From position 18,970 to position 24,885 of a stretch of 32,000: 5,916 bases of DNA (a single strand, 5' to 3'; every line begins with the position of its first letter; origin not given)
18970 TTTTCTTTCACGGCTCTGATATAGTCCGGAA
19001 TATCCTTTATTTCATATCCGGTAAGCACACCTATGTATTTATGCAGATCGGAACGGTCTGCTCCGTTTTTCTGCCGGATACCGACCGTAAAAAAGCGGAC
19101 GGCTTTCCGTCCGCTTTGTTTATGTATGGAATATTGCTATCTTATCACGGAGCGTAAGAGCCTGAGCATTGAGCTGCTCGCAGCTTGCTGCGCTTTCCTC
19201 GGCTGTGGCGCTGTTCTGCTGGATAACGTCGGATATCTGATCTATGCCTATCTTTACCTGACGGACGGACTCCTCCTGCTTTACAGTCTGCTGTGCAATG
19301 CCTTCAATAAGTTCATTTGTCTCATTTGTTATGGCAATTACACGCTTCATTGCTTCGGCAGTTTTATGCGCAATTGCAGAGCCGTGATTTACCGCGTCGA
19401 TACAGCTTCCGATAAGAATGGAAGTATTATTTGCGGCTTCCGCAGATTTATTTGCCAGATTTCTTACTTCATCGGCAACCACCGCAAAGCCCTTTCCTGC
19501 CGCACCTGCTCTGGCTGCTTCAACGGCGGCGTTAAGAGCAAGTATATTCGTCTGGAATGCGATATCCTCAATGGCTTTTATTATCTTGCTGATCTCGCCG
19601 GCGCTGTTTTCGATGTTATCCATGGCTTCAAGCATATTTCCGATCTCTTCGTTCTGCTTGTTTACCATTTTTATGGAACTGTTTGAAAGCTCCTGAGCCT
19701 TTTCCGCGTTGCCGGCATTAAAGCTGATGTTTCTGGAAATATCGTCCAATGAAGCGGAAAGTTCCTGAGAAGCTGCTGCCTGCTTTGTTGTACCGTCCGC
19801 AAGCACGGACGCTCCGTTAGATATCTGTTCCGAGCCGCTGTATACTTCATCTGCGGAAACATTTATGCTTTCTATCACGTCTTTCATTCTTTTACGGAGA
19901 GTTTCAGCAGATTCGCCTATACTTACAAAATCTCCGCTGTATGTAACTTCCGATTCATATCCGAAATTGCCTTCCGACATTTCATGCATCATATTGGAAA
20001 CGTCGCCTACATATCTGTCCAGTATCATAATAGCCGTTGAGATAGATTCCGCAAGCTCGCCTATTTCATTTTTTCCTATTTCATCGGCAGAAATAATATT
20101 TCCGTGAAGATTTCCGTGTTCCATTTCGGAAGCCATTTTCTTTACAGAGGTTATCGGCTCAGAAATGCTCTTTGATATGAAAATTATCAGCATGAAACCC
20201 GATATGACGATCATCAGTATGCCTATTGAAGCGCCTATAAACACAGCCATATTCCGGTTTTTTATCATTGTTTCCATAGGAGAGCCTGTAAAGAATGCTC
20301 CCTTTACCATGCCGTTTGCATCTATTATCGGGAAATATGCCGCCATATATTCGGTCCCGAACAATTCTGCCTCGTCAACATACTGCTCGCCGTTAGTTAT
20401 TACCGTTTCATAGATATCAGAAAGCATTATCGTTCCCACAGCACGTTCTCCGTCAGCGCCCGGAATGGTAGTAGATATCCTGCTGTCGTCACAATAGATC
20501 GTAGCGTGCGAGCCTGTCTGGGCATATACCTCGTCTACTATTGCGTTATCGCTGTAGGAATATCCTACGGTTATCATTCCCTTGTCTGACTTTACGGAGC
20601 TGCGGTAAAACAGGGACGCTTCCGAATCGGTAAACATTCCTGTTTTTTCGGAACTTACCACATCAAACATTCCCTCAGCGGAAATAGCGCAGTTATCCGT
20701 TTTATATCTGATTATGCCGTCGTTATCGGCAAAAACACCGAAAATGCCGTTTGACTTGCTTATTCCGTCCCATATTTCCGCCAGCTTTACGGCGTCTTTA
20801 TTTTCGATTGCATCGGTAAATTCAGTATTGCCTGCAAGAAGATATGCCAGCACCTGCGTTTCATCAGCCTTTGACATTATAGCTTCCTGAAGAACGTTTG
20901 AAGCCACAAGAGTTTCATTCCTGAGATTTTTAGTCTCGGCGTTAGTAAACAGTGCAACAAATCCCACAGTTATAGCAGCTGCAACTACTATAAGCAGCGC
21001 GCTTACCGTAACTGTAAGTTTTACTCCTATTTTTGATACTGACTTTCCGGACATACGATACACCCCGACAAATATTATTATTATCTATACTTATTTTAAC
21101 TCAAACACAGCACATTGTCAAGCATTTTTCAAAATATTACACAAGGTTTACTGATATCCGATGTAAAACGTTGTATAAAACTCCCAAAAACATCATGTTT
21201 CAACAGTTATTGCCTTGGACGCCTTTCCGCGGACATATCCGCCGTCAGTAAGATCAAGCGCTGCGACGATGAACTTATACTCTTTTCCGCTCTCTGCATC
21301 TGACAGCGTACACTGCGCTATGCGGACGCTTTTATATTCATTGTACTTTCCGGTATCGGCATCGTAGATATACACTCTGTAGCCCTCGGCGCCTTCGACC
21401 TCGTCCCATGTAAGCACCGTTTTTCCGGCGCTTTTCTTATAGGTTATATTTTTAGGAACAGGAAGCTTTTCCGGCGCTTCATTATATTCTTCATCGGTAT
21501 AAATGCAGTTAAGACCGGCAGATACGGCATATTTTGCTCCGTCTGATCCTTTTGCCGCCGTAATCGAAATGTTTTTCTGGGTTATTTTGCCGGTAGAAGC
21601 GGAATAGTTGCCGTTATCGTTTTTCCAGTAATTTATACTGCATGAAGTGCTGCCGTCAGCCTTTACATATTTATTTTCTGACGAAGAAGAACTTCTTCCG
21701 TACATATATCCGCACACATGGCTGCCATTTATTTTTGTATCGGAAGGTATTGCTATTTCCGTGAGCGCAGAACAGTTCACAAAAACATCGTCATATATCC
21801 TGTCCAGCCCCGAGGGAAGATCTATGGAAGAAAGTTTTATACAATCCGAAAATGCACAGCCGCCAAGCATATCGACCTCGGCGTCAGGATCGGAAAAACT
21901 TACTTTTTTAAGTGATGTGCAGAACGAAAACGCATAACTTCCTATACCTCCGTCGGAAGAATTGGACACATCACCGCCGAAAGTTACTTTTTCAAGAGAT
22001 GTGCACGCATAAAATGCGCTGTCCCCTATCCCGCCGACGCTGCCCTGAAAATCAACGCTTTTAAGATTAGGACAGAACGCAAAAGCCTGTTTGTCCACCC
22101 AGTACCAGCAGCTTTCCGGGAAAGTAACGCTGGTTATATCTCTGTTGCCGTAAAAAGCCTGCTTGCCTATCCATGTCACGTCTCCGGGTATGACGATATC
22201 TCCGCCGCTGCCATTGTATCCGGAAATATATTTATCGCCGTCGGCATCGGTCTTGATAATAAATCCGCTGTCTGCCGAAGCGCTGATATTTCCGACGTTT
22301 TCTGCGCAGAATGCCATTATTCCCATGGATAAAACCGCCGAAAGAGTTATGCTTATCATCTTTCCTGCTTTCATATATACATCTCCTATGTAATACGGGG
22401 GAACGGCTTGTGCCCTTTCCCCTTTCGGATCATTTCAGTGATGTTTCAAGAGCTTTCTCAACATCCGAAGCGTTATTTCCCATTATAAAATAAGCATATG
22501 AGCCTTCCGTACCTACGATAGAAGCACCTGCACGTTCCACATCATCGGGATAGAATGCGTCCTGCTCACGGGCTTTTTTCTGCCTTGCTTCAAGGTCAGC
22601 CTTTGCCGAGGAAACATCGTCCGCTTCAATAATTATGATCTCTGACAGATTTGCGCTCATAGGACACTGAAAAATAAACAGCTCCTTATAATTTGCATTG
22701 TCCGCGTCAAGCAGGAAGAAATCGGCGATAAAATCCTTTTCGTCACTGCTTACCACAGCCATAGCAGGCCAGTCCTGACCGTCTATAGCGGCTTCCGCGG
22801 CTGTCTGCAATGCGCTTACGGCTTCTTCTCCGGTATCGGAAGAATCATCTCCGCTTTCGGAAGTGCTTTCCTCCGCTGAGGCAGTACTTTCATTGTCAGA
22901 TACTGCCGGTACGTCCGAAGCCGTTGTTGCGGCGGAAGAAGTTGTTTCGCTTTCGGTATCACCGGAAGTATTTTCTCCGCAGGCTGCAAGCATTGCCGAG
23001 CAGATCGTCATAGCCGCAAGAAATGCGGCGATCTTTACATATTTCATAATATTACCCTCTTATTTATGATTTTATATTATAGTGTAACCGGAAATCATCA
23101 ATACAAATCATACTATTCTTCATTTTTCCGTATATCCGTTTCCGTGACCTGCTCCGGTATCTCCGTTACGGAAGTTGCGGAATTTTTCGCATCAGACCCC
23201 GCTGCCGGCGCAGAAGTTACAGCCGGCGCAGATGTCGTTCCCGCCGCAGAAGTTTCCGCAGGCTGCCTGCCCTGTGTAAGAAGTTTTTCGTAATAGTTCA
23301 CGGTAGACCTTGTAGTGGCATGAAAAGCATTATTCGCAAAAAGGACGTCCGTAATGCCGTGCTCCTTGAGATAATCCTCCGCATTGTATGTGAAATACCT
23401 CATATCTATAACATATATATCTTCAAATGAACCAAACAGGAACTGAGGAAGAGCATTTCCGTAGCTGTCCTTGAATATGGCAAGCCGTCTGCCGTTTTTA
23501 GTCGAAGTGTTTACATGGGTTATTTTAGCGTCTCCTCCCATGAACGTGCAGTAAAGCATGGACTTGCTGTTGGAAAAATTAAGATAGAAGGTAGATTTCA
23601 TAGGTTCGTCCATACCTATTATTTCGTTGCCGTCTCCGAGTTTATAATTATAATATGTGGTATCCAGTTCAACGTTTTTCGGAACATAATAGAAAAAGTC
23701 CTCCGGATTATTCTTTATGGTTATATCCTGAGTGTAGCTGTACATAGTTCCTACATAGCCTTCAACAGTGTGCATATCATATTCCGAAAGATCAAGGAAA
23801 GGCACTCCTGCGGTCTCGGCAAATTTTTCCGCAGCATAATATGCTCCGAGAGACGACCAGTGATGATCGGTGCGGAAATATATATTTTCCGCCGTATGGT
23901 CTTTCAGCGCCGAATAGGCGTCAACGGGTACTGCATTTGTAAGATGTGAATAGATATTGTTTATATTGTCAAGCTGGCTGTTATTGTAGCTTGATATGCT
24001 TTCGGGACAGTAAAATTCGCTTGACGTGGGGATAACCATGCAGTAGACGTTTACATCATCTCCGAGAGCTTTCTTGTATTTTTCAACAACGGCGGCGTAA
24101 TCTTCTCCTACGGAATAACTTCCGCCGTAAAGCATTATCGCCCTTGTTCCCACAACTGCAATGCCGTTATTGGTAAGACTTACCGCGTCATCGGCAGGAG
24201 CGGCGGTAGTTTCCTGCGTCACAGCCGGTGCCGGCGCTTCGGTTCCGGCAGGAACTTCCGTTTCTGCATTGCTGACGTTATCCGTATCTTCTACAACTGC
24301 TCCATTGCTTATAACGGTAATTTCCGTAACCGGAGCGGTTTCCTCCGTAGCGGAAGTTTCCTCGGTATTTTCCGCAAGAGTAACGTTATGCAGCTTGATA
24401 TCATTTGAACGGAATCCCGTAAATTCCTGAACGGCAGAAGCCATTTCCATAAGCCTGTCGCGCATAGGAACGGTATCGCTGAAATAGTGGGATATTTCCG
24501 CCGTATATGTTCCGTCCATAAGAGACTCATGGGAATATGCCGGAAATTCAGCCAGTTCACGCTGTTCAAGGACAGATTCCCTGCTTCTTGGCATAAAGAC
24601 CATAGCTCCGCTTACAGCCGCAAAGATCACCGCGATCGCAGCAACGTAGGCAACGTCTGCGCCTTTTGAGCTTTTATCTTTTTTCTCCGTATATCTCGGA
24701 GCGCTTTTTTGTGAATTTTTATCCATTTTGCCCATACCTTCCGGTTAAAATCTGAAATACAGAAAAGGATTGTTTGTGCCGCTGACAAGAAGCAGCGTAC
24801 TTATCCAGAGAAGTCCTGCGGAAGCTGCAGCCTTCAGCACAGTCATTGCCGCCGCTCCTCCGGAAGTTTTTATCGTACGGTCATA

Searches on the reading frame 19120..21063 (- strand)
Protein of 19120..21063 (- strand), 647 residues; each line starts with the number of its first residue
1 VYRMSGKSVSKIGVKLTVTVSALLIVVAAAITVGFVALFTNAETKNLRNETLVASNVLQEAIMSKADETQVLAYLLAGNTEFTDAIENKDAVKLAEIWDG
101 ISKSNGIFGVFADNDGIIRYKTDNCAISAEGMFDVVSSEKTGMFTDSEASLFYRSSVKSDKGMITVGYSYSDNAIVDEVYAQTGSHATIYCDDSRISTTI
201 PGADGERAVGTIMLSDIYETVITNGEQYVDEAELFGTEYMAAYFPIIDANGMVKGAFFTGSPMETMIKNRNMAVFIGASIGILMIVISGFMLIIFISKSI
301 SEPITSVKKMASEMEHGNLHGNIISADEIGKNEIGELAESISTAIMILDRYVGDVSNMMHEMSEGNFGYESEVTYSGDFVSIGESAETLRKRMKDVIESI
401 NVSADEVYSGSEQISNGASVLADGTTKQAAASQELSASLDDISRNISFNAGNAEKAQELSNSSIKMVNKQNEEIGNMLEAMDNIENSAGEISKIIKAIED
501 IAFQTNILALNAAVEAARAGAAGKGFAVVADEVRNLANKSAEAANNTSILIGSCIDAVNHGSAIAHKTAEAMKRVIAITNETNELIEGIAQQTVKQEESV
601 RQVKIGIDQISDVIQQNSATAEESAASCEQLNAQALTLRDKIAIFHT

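Call 3: search_protein_families(library=pfam, proteins=[window:19120-21063:-], max_evalue=1)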
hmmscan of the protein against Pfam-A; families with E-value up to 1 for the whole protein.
window:19120-21063:- (647 aa): 14 families
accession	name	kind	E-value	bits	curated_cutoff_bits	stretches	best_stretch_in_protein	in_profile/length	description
PF00015.26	MCPsignal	-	4.7e-38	131.2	34.6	1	459-613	3-171/172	Methyl-accepting chemotaxis protein (MCP) signalling domain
PF17202.10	sCache_3_3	-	2.4e-28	99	28.8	1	172-270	6-104/107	Single cache domain 3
PF17201.10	Cache_3-Cache_2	-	3e-20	73.2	27.7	1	172-269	87-190/299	Cache 3/Cache 2 fusion domain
PF00672.30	HAMP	-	6.6e-06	26.8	25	1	295-341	1-44/53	HAMP domain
PF17203.10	sCache_3_2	-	3e-05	24.5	28.4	1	172-256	40-121/140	Single cache domain 3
PF14827.12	dCache_3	-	3.2e-05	24.1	25.7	1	162-260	136-232/239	Double sensory domain of two-component sensor kinase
PF18947.5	HAMP_2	-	0.0017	18.7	24.3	1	355-392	27-64/67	HAMP domain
PF11492.14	Dicistro_VP4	-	0.0027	18.1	22.6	1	299-338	13-52/57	Cricket paralysis virus, VP4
PF10046.14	BLOC1_2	-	0.0071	17.1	33.4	1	454-500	41-86/96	Biogenesis of lysosome-related organelles complex-1 subunit 2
PF06009.19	Laminin_II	-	0.016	15.7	33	1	577-642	10-75/138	Laminin Domain II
PF10157.14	BORCS6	-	0.14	12.8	35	0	530-590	24-84/101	BLOC-1-related complex sub-unit 6 C-terminal helix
PF12545.13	DUF3739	-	0.18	12.7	27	1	447-542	12-102/110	Filamentous haemagglutinin family outer membrane protein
PF20993.2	CENPH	-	0.2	12.2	27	0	384-481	77-169/175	CENPH protein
PF20155.4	TMP_3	-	0.37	10.9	41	1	566-635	25-94/192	Tape measure protein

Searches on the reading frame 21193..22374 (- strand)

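Call 31: search_protein_families(library=pfam, proteins=[window:21193-22374:-], max_evalue=0.00001)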
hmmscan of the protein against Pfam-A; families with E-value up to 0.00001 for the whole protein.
window:21193-22374:- (393 aa): 1 family
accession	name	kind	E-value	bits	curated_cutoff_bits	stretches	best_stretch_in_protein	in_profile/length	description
PF13306.12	LRR_5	-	1.2e-31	109.7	27.7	2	59-137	15-91/127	BspA type Leucine rich repeat region (6 copies)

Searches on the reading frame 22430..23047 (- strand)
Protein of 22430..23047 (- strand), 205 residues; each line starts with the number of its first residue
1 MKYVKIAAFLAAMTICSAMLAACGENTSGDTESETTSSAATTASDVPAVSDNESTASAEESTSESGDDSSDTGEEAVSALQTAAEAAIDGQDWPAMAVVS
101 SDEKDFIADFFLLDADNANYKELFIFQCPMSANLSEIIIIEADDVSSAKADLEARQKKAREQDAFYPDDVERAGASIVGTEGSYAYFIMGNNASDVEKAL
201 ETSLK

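Call 31: search_protein_families(library=pfam, proteins=[window:22430-23047:-], max_evalue=0.00001)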
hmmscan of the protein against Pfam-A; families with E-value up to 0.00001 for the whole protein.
window:22430-23047:- (205 aa): 1 family
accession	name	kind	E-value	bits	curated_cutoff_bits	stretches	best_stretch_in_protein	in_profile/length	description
PF14270.11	DUF4358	-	2.4e-09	37.8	25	1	105-189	15-101/102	Domain of unknown function (DUF4358)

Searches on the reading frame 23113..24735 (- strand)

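Call 31: search_protein_families(library=pfam, proteins=[window:23113-24735:-], max_evalue=0.00001)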
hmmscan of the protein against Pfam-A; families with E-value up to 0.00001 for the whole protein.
window:23113-24735:- (540 aa): 2 families
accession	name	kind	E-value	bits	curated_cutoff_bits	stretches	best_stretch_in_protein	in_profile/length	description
PF14286.12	DHHW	-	8.4e-56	190.3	25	1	57-443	1-385/385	DHHW protein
PF16822.11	ALGX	-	3.5e-09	37.2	26.5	1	218-309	33-130/268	SGNH hydrolase-like domain, acetyltransferase AlgX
